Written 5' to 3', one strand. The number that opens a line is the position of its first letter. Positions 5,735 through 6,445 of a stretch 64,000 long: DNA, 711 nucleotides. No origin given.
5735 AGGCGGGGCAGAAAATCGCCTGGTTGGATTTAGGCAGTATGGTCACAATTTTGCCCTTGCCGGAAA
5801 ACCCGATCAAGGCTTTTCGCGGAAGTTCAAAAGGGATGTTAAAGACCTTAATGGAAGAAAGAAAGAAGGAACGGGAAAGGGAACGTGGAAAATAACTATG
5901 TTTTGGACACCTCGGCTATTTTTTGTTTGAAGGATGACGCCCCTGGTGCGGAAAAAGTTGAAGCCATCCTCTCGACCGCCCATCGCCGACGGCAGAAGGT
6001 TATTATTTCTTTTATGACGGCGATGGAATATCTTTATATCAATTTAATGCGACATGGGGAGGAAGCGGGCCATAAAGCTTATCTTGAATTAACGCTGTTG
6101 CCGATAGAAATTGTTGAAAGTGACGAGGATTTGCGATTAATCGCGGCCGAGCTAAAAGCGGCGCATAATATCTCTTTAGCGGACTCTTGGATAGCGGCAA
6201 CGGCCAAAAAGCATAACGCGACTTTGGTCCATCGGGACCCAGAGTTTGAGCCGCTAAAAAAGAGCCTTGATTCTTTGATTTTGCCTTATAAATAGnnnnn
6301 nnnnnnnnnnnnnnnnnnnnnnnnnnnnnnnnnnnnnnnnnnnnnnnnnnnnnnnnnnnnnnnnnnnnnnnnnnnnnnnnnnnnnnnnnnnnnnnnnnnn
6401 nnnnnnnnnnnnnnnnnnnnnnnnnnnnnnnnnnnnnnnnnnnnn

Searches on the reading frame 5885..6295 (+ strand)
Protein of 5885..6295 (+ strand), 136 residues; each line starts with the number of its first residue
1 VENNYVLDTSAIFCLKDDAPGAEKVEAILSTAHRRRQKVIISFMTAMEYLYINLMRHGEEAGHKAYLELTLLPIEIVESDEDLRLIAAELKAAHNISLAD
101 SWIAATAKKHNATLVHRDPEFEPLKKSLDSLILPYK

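Call 71: search_protein_families(library=pfam, proteins=[window:5885-6295:+], max_evalue=0.001)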
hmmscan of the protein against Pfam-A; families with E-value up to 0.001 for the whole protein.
window:5885-6295:+ (136 aa): 1 family
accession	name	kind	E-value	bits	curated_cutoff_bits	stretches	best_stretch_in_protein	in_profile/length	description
PF01850.27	PIN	-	1.2e-20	74.7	23.6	1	5-122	1-115/120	PIN domain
